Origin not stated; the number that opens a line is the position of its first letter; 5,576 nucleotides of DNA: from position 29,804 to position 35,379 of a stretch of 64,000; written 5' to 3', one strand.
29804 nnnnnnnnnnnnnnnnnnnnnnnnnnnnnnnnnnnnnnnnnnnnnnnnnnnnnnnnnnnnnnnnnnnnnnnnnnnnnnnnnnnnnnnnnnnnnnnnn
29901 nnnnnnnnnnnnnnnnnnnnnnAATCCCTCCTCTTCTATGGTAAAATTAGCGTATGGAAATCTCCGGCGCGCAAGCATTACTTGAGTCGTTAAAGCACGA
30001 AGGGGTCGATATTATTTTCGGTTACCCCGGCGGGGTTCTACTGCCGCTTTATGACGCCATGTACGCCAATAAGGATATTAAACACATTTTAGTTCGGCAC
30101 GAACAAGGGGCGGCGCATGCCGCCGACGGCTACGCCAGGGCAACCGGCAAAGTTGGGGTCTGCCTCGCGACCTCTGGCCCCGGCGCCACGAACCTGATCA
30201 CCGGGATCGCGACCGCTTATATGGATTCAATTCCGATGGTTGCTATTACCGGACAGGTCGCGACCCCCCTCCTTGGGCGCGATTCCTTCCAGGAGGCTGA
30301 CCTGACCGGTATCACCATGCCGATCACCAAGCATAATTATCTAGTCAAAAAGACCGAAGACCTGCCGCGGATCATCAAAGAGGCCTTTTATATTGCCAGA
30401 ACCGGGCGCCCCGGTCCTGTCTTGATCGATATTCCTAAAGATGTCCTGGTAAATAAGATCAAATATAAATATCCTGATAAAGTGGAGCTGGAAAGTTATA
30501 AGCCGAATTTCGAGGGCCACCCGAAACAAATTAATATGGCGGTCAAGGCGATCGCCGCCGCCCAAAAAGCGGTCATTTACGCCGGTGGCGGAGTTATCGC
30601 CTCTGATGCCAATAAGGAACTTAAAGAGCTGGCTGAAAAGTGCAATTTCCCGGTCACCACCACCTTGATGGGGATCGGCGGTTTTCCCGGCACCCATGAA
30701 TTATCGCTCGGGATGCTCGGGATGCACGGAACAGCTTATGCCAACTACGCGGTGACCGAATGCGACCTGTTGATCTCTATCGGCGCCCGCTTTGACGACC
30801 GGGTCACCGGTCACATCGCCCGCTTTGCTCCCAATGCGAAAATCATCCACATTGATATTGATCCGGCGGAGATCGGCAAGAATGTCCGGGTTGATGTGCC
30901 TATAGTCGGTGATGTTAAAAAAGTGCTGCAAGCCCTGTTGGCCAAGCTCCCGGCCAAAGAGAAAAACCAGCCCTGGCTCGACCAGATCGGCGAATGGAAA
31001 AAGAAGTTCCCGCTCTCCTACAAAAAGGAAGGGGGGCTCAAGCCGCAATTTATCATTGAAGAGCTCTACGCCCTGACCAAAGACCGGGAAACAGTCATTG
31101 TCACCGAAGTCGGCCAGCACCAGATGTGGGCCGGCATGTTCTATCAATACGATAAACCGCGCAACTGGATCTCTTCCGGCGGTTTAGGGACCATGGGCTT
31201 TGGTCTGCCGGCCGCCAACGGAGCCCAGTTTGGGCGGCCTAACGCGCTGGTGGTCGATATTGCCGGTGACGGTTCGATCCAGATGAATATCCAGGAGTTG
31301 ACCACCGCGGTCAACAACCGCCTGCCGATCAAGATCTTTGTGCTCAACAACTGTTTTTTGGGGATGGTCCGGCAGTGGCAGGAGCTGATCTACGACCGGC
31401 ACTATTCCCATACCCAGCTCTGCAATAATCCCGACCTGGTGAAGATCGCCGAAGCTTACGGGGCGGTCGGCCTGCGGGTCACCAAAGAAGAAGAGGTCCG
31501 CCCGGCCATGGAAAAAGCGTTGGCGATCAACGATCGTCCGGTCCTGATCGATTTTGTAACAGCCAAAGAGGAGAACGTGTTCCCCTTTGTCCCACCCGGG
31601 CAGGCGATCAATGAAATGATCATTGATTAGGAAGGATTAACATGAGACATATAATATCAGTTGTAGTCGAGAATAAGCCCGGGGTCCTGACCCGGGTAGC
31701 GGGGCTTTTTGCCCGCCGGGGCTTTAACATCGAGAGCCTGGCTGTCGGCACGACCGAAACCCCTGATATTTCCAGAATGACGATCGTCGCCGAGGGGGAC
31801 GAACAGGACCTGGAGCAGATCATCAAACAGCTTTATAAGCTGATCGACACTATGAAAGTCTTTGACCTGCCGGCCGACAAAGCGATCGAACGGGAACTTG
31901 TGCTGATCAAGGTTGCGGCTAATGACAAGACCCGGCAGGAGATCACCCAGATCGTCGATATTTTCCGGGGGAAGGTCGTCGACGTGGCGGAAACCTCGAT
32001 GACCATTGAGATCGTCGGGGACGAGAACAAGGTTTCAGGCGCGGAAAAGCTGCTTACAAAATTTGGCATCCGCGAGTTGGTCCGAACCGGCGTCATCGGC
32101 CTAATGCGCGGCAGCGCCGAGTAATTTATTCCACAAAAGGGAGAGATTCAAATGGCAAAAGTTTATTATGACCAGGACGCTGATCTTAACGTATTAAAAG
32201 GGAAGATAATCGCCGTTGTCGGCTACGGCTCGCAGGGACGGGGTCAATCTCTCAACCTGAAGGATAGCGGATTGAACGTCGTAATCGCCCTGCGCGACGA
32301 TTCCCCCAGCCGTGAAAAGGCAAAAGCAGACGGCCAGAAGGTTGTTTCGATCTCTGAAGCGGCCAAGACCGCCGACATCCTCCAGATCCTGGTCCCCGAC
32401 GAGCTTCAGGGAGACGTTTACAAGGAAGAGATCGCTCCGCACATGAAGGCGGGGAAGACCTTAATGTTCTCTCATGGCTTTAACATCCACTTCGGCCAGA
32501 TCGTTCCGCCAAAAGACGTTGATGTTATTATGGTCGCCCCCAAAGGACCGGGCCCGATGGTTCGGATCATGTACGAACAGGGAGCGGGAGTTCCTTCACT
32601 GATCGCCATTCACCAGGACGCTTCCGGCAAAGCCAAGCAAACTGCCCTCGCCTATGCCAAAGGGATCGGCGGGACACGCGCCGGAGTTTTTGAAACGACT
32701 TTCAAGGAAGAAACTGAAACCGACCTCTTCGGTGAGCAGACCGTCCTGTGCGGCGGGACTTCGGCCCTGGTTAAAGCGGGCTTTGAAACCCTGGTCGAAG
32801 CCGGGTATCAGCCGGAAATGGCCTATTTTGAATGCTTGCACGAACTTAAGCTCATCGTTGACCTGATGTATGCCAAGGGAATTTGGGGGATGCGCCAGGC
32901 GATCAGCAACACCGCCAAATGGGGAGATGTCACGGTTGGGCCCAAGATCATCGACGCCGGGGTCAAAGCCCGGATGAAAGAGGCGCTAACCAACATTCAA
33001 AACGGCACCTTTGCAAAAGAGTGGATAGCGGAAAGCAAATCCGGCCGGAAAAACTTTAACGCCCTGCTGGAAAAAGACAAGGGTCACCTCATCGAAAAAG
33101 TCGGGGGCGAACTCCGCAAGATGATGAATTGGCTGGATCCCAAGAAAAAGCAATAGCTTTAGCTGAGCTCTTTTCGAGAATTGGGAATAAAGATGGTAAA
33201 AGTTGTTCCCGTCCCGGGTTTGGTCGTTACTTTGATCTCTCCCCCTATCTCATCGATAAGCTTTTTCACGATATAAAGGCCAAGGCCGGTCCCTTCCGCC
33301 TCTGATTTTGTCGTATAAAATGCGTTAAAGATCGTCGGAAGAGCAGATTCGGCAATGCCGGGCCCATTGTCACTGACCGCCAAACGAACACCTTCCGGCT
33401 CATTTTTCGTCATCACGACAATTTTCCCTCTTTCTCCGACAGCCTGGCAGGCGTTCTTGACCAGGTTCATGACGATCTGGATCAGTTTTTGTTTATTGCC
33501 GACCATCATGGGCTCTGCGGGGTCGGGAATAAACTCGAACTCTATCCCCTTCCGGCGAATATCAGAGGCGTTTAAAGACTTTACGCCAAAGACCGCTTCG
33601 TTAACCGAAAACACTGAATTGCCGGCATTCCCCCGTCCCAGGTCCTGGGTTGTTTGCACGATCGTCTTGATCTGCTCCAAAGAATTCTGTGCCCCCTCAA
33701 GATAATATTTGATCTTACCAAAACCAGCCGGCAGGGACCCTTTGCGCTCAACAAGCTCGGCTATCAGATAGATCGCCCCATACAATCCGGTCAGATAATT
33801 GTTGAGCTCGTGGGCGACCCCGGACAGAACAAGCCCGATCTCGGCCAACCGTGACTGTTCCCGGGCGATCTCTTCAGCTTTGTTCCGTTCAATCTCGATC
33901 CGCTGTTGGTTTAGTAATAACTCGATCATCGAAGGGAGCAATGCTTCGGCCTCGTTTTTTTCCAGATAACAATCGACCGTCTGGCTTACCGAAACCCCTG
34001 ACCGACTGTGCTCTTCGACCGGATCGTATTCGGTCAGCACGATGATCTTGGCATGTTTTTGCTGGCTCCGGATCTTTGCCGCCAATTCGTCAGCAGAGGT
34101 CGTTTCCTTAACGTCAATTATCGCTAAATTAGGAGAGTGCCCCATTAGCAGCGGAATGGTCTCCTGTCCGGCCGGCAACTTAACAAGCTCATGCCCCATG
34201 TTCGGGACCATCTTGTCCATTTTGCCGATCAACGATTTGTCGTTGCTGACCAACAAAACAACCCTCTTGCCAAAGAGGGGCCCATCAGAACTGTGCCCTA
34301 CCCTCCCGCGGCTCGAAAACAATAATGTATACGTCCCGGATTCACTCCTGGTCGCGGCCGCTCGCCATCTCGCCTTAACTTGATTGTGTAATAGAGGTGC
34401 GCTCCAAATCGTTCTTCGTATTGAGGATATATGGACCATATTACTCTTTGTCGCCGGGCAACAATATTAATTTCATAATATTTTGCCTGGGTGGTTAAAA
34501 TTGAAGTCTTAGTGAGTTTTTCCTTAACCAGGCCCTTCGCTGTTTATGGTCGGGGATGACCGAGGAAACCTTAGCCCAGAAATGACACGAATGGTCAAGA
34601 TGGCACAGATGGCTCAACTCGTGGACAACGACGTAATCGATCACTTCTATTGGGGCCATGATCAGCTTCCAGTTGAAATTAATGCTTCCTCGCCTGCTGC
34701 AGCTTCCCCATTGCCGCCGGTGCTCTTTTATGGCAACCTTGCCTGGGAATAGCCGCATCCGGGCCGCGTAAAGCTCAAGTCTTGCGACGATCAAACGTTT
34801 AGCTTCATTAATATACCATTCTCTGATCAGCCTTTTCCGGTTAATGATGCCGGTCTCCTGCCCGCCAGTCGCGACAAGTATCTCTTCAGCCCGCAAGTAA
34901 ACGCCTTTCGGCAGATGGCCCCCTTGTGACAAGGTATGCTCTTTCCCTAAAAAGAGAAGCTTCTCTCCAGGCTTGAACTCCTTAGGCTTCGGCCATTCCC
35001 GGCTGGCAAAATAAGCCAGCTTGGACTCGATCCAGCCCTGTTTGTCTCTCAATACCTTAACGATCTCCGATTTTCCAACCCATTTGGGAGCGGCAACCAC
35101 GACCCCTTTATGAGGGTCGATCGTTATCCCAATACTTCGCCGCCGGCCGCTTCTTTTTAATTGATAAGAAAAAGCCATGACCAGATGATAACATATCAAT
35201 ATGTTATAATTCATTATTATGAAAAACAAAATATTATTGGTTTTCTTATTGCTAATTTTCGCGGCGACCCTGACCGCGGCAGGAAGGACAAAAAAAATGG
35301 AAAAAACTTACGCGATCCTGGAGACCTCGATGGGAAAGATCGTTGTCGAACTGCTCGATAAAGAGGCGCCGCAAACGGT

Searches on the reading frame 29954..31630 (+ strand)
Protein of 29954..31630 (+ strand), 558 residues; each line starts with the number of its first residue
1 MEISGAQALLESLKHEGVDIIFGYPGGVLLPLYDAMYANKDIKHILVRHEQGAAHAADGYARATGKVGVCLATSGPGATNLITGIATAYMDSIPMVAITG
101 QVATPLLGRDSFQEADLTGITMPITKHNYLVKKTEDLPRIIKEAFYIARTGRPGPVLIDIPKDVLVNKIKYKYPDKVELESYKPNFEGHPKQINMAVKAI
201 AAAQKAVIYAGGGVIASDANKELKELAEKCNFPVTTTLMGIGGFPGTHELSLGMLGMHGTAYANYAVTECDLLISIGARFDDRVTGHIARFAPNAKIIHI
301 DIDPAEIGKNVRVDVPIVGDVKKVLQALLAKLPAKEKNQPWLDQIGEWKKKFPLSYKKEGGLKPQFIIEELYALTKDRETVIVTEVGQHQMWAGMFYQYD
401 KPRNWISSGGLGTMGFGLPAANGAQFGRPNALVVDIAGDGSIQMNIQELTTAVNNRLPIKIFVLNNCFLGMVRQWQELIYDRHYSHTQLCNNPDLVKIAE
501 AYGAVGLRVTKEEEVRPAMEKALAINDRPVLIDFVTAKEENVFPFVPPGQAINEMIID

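Call 33: search_protein_families(library=pfam, proteins=[window:29954-31630:+], max_evalue=0.0001)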
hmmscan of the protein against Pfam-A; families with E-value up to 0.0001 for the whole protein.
window:29954-31630:+ (558 aa): 3 families
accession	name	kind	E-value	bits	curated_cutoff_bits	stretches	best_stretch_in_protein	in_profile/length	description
PF00205.28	TPP_enzyme_M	-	6.9e-55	185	30.4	1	193-328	1-137/137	Thiamine pyrophosphate enzyme, central domain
PF02775.26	TPP_enzyme_C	-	1.9e-54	184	21.9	1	386-534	2-151/151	Thiamine pyrophosphate enzyme, C-terminal TPP binding domain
PF02776.23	TPP_enzyme_N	-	2.9e-43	146.9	26.8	1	4-118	2-117/119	Thiamine pyrophosphate enzyme, N-terminal TPP binding domain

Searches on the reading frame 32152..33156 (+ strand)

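Call 33: search_protein_families(library=pfam, proteins=[window:32152-33156:+], max_evalue=0.0001)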
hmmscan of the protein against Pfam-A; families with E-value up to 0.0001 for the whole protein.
window:32152-33156:+ (334 aa): 5 families
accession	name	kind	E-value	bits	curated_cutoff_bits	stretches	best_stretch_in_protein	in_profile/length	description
PF07991.19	KARI_N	-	1.9e-75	252.4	20.6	1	14-178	1-165/165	Acetohydroxy acid isomeroreductase, NADPH-binding domain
PF01450.25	KARI_C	-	3.2e-64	216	29.1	1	184-327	1-144/144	Ketol-acid reductoisomerase, C-terminal domain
PF00670.27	AdoHcyase_NAD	-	6.9e-06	26.7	27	1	14-77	20-82/162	S-adenosyl-L-homocysteine hydrolase, NAD binding domain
PF03446.21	NAD_binding_2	-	7.1e-06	26.6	21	1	20-105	2-90/161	NAD binding domain of 6-phosphogluconate dehydrogenase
PF02826.25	2-Hacid_dh_C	-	7.8e-06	25.8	25.1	1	10-84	29-104/178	D-isomer specific 2-hydroxyacid dehydrogenase, NAD binding domain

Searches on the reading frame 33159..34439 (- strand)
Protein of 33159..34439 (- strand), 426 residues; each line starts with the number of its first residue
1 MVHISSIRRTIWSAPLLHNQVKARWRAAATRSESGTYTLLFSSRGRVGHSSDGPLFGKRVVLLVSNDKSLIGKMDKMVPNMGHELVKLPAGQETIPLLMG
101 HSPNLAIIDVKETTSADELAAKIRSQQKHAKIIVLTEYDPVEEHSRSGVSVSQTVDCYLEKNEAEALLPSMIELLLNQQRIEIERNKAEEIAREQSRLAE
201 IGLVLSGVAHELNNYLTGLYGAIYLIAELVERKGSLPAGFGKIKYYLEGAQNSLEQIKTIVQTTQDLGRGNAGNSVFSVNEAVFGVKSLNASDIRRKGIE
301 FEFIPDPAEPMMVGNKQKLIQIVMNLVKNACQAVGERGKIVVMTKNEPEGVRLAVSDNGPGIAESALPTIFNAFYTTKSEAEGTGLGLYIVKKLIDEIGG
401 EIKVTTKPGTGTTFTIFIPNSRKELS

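Call 33: search_protein_families(library=pfam, proteins=[window:33159-34439:-], max_evalue=0.0001)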
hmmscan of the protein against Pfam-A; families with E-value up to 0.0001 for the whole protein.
window:33159-34439:- (426 aa): 3 families
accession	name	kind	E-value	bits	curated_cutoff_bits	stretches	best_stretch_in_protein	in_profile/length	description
PF02518.31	HATPase_c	-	4.9e-28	98.2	26.4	1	315-420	2-109/111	Histidine kinase-, DNA gyrase B-, and HSP90-like ATPase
PF13581.12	HATPase_c_2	-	1.4e-05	25.5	27.4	1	325-410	42-121/127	Histidine kinase-like ATPase domain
PF00512.31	HisKA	-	3.9e-05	24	26.9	0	203-273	4-66/66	His Kinase A (phospho-acceptor) domain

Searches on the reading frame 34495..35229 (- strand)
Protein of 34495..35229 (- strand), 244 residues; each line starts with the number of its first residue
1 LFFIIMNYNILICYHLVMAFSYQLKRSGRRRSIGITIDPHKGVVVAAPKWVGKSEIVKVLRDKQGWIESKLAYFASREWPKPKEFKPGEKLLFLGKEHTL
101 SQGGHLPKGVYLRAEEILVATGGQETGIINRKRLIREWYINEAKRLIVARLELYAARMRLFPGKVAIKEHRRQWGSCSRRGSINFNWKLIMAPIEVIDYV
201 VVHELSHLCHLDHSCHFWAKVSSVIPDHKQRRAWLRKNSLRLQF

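Call 60: search_protein_families(library=pfam, proteins=[window:34495-35229:-], max_evalue=0.0001)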
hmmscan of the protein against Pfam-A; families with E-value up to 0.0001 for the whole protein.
window:34495-35229:- (244 aa): 1 family
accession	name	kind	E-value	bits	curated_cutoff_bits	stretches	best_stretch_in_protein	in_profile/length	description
PF01863.23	YgjP-like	-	3.3e-56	191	26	1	31-237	1-206/207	YgjP-like, metallopeptidase domain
